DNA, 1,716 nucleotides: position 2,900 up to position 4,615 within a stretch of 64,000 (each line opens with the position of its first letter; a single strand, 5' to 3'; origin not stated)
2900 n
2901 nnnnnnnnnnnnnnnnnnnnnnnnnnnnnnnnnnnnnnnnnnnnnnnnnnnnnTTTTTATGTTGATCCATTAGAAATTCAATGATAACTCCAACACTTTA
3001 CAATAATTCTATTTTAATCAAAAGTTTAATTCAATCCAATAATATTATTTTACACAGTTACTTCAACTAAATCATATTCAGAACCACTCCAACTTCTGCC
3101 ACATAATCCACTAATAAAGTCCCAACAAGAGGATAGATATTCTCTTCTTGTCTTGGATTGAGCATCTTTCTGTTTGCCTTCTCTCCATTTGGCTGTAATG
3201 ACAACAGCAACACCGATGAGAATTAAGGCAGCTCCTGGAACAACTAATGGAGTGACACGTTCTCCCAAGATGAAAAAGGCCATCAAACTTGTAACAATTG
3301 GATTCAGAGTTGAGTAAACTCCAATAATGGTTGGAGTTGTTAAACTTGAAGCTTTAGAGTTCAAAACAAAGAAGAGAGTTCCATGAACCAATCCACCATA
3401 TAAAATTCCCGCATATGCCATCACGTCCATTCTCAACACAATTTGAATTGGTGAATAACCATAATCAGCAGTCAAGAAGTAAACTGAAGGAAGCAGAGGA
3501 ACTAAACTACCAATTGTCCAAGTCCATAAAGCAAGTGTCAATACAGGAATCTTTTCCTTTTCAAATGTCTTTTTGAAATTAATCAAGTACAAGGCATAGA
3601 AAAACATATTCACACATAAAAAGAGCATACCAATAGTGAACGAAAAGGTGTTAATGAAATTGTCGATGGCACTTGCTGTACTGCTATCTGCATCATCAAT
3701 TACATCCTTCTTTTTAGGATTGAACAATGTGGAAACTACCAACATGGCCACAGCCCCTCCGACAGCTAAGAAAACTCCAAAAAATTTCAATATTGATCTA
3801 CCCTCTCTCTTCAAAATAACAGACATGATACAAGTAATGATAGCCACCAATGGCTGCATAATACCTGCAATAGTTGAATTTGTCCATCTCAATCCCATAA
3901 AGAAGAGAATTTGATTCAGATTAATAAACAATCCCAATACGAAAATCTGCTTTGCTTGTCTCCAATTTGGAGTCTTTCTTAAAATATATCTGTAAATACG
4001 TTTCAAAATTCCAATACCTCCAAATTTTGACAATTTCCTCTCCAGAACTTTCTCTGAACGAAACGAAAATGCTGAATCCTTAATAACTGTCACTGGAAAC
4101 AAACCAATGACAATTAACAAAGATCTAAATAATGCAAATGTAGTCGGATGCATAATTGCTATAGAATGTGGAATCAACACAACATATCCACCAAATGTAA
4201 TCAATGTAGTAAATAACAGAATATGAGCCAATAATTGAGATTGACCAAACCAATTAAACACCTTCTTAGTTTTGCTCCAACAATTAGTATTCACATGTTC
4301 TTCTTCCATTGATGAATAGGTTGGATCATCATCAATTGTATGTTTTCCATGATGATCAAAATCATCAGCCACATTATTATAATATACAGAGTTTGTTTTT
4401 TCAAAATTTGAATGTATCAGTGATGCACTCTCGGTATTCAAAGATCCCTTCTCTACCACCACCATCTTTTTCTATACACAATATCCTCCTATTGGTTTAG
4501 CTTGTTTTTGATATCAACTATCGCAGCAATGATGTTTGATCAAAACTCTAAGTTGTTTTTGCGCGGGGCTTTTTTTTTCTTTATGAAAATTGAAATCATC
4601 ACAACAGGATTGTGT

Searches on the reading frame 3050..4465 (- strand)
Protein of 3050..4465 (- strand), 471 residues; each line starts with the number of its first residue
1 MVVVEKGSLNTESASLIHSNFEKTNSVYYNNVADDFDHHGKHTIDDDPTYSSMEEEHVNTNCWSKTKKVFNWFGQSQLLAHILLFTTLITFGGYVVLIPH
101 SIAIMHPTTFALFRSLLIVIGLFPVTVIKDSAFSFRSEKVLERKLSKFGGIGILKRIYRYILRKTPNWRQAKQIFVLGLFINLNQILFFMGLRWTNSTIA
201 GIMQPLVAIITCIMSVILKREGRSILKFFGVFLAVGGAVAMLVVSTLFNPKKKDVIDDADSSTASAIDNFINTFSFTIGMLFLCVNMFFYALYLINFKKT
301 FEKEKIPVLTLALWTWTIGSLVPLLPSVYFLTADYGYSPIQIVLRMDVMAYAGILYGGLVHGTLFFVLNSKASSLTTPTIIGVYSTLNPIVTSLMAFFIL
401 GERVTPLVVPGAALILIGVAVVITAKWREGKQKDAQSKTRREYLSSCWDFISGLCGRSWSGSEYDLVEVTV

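Call 3: search_protein_families(library=pfam, proteins=[window:3050-4465:-], max_evalue=1)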
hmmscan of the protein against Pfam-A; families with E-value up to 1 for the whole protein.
window:3050-4465:- (471 aa): 4 families
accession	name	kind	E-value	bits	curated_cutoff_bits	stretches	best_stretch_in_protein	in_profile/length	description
PF00892.27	EamA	-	4.9e-27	95.3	28.2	2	278-423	2-134/135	EamA-like transporter family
PF08627.16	CRT-like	-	0.2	11.1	26.9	1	391-433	107-149/335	CRT-like, chloroquine-resistance transporter-like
PF10639.15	TMEM234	-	0.27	11.8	30.1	1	175-239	44-110/113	Putative transmembrane family 234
PF00746.26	Gram_pos_anchor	-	0.75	10.3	20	0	232-254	19-41/43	LPXTG cell wall anchor motif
